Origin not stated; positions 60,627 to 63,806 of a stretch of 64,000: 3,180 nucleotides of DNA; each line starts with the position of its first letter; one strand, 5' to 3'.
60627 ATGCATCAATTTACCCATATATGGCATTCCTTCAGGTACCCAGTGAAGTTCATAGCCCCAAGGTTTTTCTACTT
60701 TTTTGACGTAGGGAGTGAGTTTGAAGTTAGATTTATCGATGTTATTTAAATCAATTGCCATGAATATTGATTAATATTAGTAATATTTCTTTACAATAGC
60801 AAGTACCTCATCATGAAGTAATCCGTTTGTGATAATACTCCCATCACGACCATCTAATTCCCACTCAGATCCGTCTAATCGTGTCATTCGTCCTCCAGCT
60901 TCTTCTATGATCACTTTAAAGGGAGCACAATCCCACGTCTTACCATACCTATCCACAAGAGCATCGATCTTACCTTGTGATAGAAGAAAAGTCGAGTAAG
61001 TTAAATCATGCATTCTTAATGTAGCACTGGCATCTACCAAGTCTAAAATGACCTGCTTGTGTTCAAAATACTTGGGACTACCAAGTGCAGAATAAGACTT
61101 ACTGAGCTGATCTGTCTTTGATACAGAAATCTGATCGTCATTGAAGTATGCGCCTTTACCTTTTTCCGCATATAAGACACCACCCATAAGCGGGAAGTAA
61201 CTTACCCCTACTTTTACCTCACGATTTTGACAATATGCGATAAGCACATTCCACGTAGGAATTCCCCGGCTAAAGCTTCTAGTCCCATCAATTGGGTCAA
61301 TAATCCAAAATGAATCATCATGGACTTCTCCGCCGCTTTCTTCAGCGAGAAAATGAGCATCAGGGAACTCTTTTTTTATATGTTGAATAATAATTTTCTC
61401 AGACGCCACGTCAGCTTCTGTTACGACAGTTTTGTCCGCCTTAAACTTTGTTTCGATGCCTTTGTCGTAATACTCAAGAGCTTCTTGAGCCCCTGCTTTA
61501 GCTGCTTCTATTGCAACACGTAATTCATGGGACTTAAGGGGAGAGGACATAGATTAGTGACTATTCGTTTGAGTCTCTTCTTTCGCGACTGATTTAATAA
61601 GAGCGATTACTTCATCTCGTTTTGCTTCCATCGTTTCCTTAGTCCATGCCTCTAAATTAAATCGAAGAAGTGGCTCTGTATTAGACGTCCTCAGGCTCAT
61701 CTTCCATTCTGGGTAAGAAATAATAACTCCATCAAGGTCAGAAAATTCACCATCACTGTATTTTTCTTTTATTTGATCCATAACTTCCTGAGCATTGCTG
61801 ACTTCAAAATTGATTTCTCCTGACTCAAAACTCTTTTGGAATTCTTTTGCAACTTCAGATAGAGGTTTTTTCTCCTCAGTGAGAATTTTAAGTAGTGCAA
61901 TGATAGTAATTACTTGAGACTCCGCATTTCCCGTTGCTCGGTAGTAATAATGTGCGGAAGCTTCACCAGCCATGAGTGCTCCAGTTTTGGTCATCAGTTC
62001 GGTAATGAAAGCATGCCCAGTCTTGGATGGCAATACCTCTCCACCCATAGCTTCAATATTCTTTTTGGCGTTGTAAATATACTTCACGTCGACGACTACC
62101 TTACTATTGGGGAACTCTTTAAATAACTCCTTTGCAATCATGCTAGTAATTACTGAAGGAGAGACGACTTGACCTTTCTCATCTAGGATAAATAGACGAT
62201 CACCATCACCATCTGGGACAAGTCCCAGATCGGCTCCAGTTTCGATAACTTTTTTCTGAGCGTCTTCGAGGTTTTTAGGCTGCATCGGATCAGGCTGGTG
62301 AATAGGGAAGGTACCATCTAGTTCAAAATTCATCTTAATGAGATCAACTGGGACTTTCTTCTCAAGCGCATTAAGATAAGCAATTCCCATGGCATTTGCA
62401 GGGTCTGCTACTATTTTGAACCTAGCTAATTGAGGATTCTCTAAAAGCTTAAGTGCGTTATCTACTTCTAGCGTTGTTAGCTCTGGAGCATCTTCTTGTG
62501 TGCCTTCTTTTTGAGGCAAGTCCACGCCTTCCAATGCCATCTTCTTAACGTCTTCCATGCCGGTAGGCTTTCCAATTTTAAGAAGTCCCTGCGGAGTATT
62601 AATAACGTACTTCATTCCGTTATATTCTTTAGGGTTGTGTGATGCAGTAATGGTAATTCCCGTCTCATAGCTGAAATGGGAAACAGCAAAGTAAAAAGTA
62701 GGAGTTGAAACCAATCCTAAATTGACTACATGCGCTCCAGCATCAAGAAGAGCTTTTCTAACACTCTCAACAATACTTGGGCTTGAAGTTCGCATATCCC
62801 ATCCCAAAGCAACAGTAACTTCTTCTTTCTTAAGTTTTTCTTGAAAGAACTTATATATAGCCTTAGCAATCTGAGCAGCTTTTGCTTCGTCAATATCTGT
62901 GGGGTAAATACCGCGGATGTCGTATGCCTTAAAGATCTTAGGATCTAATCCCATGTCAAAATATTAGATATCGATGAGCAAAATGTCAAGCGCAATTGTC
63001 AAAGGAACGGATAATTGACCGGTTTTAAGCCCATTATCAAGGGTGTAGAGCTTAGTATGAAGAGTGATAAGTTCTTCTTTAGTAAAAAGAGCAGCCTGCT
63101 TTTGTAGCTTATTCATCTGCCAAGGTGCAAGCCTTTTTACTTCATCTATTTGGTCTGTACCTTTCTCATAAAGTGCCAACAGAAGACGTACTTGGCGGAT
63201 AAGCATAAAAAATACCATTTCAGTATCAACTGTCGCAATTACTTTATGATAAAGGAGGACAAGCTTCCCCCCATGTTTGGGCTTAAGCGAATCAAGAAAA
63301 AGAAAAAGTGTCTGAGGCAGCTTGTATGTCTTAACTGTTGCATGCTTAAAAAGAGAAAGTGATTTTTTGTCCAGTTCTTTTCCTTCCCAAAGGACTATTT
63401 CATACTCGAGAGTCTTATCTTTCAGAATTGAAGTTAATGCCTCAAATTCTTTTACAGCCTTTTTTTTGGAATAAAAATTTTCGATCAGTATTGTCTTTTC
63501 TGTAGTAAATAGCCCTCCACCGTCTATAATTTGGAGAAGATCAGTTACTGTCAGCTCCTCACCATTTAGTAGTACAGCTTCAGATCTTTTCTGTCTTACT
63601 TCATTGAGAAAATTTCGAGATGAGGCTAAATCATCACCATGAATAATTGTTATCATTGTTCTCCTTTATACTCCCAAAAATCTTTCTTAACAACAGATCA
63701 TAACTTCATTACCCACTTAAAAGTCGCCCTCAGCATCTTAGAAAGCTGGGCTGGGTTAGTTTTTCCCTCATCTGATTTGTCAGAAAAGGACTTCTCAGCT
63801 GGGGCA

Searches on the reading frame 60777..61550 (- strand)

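Call 58: search_protein_families(library=pfam, max_evalue=0.001, proteins=[window:60777-61550:-])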
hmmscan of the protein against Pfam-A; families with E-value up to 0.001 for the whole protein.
window:60777-61550:- (257 aa): 1 family
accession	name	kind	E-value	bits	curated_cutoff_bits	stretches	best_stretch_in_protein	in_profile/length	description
PF00459.30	Inositol_P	-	1.2e-46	159.9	27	1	10-254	6-267/271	Inositol monophosphatase family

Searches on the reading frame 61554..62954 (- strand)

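Call 57: search_protein_families(library=pfam, max_evalue=0.00001, proteins=[window:61554-62954:-])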
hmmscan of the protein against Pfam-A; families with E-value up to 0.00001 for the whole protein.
window:61554-62954:- (466 aa): 4 families
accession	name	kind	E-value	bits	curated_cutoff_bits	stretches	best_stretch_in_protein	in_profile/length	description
PF02878.22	PGM_PMM_I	-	3.2e-30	105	22.5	1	6-119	2-114/138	Phosphoglucomutase/phosphomannomutase, alpha/beta/alpha domain I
PF02879.22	PGM_PMM_II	-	7.9e-21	75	29.3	1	172-261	14-103/103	Phosphoglucomutase/phosphomannomutase, alpha/beta/alpha domain II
PF02880.22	PGM_PMM_III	-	1.1e-16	61.4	20.7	1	269-373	5-112/115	Phosphoglucomutase/phosphomannomutase, alpha/beta/alpha domain III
PF00408.26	PGM_PMM_IV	-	3.6e-08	33.8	23.1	1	380-450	1-66/68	Phosphoglucomutase/phosphomannomutase, C-terminal domain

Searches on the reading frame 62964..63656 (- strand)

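Call 58: search_protein_families(library=pfam, max_evalue=0.001, proteins=[window:62964-63656:-])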
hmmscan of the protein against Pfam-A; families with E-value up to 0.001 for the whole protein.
window:62964-63656:- (230 aa): 1 family
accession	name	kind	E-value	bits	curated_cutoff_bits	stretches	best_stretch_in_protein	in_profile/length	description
PF21694.2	DNA_pol3_delta_C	-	2.2e-08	34.6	27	1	116-221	3-114/121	DNA polymerase III delta subunit, C-terminal domain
